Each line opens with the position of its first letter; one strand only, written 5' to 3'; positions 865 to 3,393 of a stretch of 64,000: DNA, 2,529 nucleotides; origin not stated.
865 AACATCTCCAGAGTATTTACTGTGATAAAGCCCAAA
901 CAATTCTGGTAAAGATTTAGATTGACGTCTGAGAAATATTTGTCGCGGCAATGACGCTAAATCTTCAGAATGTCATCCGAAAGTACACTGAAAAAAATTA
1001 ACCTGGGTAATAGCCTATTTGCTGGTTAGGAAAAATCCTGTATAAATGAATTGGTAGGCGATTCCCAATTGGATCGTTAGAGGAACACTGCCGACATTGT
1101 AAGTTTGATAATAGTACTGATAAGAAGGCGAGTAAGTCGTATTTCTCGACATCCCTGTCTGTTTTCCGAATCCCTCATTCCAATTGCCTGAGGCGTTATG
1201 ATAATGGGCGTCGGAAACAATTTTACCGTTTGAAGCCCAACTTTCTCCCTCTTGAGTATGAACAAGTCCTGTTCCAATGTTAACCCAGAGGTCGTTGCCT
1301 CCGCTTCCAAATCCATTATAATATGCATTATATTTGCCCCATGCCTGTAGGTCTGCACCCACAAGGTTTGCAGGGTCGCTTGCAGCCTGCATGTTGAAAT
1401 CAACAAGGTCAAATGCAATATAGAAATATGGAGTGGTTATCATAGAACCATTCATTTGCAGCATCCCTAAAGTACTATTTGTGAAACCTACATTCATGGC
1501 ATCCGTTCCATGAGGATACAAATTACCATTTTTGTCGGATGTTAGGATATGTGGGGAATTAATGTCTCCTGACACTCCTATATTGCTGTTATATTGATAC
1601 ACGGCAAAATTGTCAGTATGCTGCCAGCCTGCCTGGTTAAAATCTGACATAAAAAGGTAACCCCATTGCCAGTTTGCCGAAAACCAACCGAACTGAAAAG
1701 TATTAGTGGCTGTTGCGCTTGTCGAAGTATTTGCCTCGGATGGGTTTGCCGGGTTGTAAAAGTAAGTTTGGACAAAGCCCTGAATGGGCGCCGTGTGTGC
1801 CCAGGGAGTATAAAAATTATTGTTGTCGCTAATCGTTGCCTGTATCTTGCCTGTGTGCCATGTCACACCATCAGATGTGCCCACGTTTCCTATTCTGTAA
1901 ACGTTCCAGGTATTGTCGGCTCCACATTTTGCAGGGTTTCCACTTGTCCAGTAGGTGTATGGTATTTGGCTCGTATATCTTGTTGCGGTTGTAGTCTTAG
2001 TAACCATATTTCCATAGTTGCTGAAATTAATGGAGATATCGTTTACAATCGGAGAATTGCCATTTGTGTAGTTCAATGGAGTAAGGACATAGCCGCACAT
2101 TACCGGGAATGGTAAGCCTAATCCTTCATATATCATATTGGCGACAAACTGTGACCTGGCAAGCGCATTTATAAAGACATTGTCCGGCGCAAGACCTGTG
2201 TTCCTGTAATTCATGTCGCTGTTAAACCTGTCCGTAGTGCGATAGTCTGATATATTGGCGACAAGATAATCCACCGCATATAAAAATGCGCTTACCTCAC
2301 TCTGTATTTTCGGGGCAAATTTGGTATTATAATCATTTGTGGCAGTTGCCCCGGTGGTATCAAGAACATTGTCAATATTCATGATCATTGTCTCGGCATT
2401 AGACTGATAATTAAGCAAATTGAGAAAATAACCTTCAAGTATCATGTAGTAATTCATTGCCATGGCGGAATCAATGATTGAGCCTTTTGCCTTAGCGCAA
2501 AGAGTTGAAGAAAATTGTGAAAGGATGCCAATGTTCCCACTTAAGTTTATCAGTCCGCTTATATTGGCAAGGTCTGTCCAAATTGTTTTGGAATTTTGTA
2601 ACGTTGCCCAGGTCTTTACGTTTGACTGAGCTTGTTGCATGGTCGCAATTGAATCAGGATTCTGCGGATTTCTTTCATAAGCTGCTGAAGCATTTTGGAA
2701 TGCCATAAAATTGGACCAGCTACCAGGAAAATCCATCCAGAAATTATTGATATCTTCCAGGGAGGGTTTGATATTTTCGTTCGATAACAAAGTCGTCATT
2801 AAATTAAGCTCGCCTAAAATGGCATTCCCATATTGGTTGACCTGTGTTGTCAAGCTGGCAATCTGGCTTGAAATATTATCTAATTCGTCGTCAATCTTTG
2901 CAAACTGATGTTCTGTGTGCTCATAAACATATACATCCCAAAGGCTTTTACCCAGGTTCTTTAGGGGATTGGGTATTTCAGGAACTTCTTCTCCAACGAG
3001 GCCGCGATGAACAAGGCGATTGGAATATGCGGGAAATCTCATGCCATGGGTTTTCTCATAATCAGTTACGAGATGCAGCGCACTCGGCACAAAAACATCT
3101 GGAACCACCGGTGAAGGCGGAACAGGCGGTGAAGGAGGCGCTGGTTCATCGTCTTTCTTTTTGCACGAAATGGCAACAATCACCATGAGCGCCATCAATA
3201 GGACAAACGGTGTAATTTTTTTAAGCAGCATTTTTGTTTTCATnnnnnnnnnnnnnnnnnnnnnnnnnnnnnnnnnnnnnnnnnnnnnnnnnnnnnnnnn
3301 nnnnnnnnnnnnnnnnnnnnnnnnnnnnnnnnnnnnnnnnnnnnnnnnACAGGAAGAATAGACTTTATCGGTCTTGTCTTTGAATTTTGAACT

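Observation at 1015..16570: Three paralogous ~740-755-aa surface lipoproteins of an unrecognised family (P1, P2, P3)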

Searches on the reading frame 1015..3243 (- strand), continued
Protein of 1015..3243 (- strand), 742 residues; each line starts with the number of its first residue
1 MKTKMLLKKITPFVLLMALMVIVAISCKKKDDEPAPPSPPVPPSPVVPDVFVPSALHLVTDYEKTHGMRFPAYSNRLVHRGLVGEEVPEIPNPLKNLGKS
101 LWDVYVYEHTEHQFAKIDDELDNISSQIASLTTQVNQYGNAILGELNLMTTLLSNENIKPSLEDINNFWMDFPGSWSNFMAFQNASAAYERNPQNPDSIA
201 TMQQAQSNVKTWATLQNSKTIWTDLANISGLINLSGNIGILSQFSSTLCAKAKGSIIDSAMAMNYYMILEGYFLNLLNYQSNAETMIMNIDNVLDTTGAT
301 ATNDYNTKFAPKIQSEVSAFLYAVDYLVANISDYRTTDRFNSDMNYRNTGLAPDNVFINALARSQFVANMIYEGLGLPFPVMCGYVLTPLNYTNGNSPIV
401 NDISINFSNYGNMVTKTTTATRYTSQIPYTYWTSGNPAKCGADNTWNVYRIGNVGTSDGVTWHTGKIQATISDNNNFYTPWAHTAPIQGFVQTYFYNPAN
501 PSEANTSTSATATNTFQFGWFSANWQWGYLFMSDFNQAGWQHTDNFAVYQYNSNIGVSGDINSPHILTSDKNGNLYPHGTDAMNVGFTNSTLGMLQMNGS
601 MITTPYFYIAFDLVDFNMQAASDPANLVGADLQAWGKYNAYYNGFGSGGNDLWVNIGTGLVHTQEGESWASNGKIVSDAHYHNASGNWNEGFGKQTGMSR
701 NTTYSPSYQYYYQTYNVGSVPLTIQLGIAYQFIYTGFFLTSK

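Call 100: find_homologous_proteins(query=A8, max_evalue=0.001)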
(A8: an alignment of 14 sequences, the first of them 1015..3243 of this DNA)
Query A8 (14 sequences) (742 aa, profile of the alignment): 34 proteins with E <= 0.001 among 8000 candidates.
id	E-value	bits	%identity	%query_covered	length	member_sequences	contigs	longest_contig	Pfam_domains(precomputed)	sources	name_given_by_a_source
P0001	6.4e-198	678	100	100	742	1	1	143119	-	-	-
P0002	3.6e-173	596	86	100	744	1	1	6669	-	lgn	-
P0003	2.3e-147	511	73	100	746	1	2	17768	-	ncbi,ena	-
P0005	3.2e-119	418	61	100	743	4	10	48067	-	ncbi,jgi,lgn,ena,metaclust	metaclust:\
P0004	1.1e-118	416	63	100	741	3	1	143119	-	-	-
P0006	9.2e-116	406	57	100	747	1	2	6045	-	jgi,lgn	jgi:hypothetical protein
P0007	2.5e-106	375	53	100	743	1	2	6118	-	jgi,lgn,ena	-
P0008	2.2e-103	365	47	99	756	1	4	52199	-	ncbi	ncbi:MAG: hypothetical protein WCO02_08610 [Bacteroidota bacterium]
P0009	2.4e-102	362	41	99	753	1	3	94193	-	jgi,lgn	-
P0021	4.3e-97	345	36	99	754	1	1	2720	-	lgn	-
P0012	5.7e-93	331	39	99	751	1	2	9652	-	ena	-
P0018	1.6e-91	326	37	99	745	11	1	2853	-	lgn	-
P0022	2.4e-90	322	35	99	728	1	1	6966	-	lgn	-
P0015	1.9e-89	319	37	97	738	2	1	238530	-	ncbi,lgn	-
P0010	2.5e-88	316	39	99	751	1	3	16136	-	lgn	-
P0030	1.0e-61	228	30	83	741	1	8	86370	-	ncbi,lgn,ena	-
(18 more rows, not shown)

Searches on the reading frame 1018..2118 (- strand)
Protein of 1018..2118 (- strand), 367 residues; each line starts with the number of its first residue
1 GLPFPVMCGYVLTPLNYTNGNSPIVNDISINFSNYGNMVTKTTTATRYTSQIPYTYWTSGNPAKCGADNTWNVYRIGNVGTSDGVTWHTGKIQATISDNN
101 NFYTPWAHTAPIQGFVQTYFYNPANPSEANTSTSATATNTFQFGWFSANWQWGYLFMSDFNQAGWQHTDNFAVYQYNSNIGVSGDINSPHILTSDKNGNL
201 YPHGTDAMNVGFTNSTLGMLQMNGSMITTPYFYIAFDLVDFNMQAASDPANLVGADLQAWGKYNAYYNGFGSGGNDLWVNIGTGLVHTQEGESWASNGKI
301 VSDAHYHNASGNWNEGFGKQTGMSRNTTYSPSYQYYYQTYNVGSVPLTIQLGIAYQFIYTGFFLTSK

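Call 49: predict_structure(alignment_id=A3)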
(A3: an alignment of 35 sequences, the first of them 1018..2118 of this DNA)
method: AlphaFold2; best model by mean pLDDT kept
length: 367 residues; sequences in the alignment: 35
mean_pLDDT: 85.4   pTM: 0.80
mean pLDDT of the five models: 85.4, 84.5, 84.5, 83.7, 81.8
residues with pLDDT >= 90: 162; 70-90: 168; 50-70: 34; < 50: 3
segments of 3 or more residues with pLDDT < 50: 1-3
pLDDT, mean of each block of 10 residues (from residue 1): 65 81 83 90 91 86 88 83 80 87 79 83 76 78 66 76 80 87 83 93 91 79 94 95 81 86 94 91 86 90 95 96 92 95 94 91 73
secondary structure, 60 per line:
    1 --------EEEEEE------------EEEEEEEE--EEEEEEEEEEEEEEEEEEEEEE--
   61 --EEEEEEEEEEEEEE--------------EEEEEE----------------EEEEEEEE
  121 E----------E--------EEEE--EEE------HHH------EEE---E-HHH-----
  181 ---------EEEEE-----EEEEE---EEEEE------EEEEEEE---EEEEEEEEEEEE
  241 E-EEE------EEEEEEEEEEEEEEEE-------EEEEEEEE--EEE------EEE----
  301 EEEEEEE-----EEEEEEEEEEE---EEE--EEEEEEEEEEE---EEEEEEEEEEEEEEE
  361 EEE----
elements in order: E9-14 E27-34 E37-58 E63-76 E91-96 E113-121 E141-144 E147-149 E165-167 E190-194 E200-204 E208-212 E219-225 E229-241 E243-245 E252-267 E275-282 E285-287 E294-296 E301-307 E313-323 E327-329 E332-342 E346-363

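Call 51: fold_search(model_id=the predicted structure, library=pdb)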
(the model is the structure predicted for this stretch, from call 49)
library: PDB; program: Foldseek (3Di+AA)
matches with E <= 10: 1481; with E <= 0.001: 0
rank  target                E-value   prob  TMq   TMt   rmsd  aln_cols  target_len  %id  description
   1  1wky                  1.3e-03  0.97  0.19  0.16   9.0       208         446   10  Crystal structure of alkaline mannanase from Bacillus sp. strain JAMB-602: catalytic domain and its Carbohydrate Binding (released 2005-06-15)
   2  2df7_B                1.5e-03  0.51  0.18  0.17  21.1       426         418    9  Crystal structure of infectious bursal disease virus VP2 subviral particle (released 2006-06-27)
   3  3nru_D                1.6e-03  0.98  0.20  0.34   7.4       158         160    7  Ligand binding domain of EPHA7 (released 2010-12-08)
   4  2zew_A                1.7e-03  0.93  0.17  0.30   8.4       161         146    8  Family 16 Cabohydrate Binding Domain Module 1 (released 2008-03-04)
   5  9e7m_Ja               1.8e-03  0.33  0.13  0.07  23.2       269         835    9  In situ cryoEM structure of bacteriophage Ur-lambda tail tip complex (released 2025-11-05)
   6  3k4z_A                2.3e-03  1.00  0.24  0.30   8.4       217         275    9  Crystal Structure of the Cellulosomal CBM4 from Clostridium thermocellum Cellulase CbhA (released 2010-07-28)
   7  7kwc                  2.3e-03  0.89  0.21  0.28  22.0       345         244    7  Surface glycan-binding protein B (truncated) from Bacteroides thetaiotaomicron (released 2021-02-17)
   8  7vrn_I                2.3e-03  0.84  0.24  0.22  21.4       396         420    8  Structure of infectious bursal disease virus Gt strain (released 2022-03-30)
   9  2zex_A                2.5e-03  0.84  0.16  0.29   8.9       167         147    9  Family 16 carbohydrate binding module (released 2008-03-04)
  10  9vql_B                3.0e-03  0.69  0.24  0.12  26.9       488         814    7  Cryo-EM structure of the dimeric Elapor1 mutant (released 2025-07-23)
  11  2zew_B                3.2e-03  0.91  0.17  0.31   8.2       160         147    9  Family 16 Cabohydrate Binding Domain Module 1 (released 2008-03-04)
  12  2zey_A                3.7e-03  0.97  0.19  0.38   7.2       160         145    8  Family 16 carbohydrate binding module (released 2008-03-04)
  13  7vrp_I                3.9e-03  0.18  0.13  0.11  23.7       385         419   11  Structure of infectious bursal disease virus Gx strain (released 2022-03-30)
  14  7vrn_A                4.1e-03  0.41  0.19  0.17  21.6       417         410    9  Structure of infectious bursal disease virus Gt strain (released 2022-03-30)
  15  3nru_I                4.5e-03  0.96  0.19  0.34   7.4       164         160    7  Ligand binding domain of EPHA7 (released 2010-12-08)
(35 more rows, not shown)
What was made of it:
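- On Three-domain Cry delta-endotoxins: Cry11Ba appears at E 5e-3 to 9e-3 with probability 0.23-0.41, ranked below generic CBMs (calls 49, 51).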
